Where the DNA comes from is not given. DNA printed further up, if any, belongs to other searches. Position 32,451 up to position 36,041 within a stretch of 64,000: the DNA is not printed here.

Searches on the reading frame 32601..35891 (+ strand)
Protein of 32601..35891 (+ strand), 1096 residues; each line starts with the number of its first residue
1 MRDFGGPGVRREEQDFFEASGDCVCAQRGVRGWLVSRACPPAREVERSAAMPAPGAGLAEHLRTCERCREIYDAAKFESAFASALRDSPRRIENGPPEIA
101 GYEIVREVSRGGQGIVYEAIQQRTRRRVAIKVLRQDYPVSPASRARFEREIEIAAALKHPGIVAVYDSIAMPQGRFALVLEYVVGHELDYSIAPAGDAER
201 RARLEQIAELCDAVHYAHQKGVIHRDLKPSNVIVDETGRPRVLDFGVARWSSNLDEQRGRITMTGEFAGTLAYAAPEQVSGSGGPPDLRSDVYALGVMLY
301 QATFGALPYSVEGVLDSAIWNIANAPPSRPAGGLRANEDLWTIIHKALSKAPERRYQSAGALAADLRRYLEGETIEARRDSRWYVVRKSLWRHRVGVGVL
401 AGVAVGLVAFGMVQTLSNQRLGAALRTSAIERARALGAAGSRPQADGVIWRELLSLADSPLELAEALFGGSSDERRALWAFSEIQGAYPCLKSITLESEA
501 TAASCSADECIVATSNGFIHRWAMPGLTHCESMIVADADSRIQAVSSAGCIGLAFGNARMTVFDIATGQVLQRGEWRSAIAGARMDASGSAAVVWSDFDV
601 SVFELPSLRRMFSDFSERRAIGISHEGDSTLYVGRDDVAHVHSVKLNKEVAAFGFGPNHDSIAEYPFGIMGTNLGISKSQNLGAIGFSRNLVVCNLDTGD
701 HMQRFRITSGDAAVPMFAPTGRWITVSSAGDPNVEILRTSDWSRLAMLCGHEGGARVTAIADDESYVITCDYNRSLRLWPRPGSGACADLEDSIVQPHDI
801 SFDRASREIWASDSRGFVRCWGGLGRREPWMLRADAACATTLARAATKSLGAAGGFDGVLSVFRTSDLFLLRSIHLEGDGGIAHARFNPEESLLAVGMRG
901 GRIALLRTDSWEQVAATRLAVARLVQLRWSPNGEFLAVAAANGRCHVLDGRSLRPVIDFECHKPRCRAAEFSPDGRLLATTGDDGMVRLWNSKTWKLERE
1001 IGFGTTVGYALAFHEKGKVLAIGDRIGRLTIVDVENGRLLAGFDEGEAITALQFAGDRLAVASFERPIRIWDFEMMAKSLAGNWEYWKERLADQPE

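Call 9: search_protein_families(library=pfam, max_evalue=0.01, proteins=[window:32601-35891:+])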
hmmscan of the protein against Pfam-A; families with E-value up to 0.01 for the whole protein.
window:32601-35891:+ (1096 aa): 34 families (the best 25 are shown)
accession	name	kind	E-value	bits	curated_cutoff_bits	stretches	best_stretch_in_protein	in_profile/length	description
PF00069.31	Pkinase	-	1.3e-42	146.4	31.7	1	102-359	1-255/263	Protein kinase domain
PF25174.1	Beta-prop_THOC3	-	4.7e-33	114.8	305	2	925-1054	133-262/272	THOC3 beta-propeller domain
PF23414.1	Beta-prop_EML_2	-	3.6e-29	102.4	90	2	842-978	4-139/266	Echinoderm microtubule-associated protein second beta-propeller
PF07714.23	PK_Tyr_Ser-Thr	-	4.4e-24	85.6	23.1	1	104-355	3-248/258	Protein tyrosine and serine/threonine kinase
PF24807.1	WD40_CDC20-Fz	-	1.3e-21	77.7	200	2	841-1004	56-221/292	CDC20/Fizzy WD40 domain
PF24814.1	WD40_Prp19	-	9.4e-21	74.5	320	2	816-996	71-251/281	Prp19 WD40 domain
PF12894.13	ANAPC4_WD40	-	4.3e-20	72.2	22.9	2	886-964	2-81/91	Anaphase-promoting complex subunit 4 WD40 domain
PF00400.38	WD40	-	3.1e-19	69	27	2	955-991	3-39/39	WD domain, G-beta repeat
PF25173.1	Beta-prop_WDR3_1st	-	2.5e-18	66.9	154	1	884-994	34-144/184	WDR3 first beta-propeller domain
PF24817.1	WD40_WDHD1_1st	-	4.1e-15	56.2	109.9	1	882-949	181-250/291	WDHD1 first WD40 domain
PF25172.1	Beta-prop_WDR3_2nd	-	6e-14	52.4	140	2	967-1078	3-114/293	WDR3 second beta-propeller domain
PF25168.1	Beta-prop_WDR36-Utp21_2nd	-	3.5e-11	43.4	84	2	848-981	169-299/335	WDR36/Utp21 second beta-propeller domain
PF24796.1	WDR55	-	4.5e-09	36.2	200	1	924-1045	10-135/296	WDR55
PF25175.1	Beta-prop_WDR5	-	4.8e-09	36.3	250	1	926-1073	15-165/296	WDR5 beta-propeller domain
PF25171.1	Beta-prop_WDR36-Utp21_1st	-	2.4e-08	34.1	80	2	895-991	124-221/266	WDR36/Utp21 first beta-propeller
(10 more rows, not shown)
